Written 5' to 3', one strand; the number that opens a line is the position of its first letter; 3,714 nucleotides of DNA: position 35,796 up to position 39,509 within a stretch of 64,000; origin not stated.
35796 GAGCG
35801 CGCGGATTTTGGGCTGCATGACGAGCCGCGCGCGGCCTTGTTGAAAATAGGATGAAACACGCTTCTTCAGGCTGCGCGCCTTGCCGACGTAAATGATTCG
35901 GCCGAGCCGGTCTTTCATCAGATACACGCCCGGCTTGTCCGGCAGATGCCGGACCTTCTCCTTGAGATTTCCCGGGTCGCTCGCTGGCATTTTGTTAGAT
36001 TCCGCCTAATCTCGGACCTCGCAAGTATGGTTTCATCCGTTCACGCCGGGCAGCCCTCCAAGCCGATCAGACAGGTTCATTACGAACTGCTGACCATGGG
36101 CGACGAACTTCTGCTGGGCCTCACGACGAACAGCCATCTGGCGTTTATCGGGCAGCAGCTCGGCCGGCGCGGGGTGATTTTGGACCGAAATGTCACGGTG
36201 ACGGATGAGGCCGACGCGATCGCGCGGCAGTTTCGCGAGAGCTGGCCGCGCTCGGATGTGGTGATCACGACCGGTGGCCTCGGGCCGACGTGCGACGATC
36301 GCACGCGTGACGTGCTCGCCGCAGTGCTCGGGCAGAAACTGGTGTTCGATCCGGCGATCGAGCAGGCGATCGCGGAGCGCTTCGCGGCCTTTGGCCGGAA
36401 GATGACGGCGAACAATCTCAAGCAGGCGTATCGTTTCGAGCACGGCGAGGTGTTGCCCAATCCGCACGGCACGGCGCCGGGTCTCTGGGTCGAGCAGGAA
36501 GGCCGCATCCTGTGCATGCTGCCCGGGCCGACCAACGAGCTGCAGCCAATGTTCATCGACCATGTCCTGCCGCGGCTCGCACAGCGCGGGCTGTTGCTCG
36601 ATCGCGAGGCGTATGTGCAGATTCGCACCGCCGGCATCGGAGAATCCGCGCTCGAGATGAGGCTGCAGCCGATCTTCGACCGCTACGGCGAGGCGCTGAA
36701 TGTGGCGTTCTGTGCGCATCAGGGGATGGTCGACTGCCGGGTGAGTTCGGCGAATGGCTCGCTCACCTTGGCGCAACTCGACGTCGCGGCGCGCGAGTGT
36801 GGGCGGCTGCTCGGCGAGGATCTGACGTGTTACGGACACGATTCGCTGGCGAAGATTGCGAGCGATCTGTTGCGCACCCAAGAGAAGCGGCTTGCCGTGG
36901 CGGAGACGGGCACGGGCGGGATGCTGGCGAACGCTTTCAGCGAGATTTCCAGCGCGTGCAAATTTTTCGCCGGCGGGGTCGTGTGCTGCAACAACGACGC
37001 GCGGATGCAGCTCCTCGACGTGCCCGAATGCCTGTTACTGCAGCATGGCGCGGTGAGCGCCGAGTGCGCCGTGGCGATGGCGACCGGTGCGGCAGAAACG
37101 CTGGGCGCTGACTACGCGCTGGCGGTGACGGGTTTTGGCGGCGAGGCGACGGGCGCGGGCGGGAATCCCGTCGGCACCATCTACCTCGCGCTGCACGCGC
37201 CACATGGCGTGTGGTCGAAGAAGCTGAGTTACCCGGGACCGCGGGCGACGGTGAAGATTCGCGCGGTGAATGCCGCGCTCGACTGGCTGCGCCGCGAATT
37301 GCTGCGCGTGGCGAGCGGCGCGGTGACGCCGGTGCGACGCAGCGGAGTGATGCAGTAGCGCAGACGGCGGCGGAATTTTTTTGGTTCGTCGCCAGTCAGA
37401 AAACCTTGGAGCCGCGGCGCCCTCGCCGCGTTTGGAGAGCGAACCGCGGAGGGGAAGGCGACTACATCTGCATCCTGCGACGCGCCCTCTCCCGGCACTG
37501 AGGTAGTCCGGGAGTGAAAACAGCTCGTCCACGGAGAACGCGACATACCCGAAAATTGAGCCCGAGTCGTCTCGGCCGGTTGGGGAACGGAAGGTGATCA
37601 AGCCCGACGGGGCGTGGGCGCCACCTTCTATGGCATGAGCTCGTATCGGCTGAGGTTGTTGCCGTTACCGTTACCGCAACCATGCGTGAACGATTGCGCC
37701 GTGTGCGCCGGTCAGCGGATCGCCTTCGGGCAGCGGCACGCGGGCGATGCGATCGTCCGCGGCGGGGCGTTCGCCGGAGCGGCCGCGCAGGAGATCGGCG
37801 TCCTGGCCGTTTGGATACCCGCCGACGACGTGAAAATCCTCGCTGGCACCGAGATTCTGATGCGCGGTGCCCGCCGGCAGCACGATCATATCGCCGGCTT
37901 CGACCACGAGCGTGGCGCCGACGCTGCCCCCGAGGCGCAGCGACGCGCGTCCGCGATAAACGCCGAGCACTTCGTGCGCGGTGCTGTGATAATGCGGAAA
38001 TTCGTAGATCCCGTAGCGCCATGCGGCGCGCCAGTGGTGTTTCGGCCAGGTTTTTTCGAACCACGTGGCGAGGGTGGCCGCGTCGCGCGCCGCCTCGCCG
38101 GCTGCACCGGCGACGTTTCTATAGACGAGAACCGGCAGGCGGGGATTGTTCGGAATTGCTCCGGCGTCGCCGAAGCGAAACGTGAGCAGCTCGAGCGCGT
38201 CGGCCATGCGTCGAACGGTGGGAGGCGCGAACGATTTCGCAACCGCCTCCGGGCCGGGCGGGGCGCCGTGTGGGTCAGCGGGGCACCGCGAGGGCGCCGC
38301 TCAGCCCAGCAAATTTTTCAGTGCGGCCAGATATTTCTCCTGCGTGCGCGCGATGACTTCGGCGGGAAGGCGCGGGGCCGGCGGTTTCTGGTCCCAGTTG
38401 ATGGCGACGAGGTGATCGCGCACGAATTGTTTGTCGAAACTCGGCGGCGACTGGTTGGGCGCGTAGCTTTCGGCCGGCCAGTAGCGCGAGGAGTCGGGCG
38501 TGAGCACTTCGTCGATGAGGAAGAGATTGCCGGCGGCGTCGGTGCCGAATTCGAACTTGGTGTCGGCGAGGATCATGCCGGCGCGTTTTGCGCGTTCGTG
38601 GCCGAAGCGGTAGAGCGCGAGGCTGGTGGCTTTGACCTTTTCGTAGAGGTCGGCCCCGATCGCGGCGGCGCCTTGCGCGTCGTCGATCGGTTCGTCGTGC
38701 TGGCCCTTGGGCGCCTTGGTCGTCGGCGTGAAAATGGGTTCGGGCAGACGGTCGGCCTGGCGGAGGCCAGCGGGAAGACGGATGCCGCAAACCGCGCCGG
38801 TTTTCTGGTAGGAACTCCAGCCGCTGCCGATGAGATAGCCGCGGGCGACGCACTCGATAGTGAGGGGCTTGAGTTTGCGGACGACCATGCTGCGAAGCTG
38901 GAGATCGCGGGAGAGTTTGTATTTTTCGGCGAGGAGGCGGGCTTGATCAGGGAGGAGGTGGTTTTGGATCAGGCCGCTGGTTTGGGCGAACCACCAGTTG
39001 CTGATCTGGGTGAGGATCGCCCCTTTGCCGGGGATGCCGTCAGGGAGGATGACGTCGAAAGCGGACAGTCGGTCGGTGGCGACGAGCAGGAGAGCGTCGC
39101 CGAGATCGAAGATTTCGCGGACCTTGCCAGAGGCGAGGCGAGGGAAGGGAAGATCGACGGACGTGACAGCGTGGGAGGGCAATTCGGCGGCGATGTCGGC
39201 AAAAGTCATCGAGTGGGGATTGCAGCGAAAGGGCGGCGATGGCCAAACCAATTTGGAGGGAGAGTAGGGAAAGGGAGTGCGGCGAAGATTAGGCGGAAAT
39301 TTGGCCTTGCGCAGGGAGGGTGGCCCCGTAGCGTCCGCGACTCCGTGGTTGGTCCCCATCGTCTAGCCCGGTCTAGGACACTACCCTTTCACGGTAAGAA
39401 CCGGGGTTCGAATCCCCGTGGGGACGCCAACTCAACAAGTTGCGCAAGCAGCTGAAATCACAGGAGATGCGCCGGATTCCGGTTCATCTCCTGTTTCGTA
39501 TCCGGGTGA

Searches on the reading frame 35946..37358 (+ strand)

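Call 66: search_protein_families(library=ncbifam, proteins=[window:35946-37358:+], max_evalue=0.001)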
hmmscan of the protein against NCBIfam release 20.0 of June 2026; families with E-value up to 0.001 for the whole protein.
window:35946-37358:+ (470 aa): 11 families
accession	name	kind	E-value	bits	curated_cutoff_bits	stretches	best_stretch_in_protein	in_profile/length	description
NF001813.0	PRK00549.1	equivalog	8.5e-99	331.3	379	1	47-453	4-412/414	competence/damage-inducible protein A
TIGR00200.1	cinA_nterm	subfamily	1.8e-82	277.3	243.15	1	46-452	4-411/414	CinA family nicotinamide mononucleotide deamidase-related protein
NF002291.0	PRK01215.1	equivalog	5.9e-38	130.4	293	1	47-236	7-194/264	nicotinamide mononucleotide deamidase-related protein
TIGR00199.1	PncC_domain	subfamily_domain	2.3e-37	128.4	68.9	1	307-452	3-149/149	nicotinamide-nucleotide amidohydrolase family protein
NF002978.0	PRK03673.1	equivalog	3.6e-34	118.3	496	1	45-367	3-319/398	nicotinamide mononucleotide deamidase-related protein YfaY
NF002975.0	PRK03661.1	equivalog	5.6e-27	94.4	212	1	306-453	14-162/164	nicotinamide-nucleotide amidase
NF002977.0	PRK03670.1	equivalog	1.6e-26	93.2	305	1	46-217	3-182/252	competence damage-inducible protein A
NF002972.0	PRK03657.1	equivalog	1.5e-25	89.9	201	1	299-453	18-172/175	2-oxo-tetronate isomerase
TIGR00177.1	molyb_syn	domain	6.2e-17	61.9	85.35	1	45-204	3-143/148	molybdenum cofactor synthesis domain-containing protein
NF045515.2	Glp_gephyrin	equivalog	0.00031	19.6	475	1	75-126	213-264/403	molybdotransferase-like divisome protein Glp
NF002947.1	PRK03604.1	equivalog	0.00037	19.9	285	1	45-142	147-242/301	bifunctional molybdenum cofactor biosynthesis protein MoaC/MoaB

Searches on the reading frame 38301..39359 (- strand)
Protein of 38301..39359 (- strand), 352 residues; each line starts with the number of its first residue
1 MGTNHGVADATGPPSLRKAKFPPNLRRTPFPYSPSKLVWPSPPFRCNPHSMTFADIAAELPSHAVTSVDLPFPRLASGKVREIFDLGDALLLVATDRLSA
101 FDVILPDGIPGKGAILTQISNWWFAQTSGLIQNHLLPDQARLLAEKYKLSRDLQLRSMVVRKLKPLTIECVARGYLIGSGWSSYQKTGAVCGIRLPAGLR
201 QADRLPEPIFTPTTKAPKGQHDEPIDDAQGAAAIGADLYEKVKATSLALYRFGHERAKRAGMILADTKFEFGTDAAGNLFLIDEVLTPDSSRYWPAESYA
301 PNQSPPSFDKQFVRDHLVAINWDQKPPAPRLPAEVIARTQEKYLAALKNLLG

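Call 96: search_protein_families(library=pfam, proteins=[window:38301-39359:-], max_evalue=0.01)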
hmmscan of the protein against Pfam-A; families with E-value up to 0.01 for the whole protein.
window:38301-39359:- (352 aa): 1 family
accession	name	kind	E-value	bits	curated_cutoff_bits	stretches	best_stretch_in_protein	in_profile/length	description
PF01259.24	SAICAR_synt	-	2.8e-71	240.4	20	1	75-325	2-229/233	SAICAR synthetase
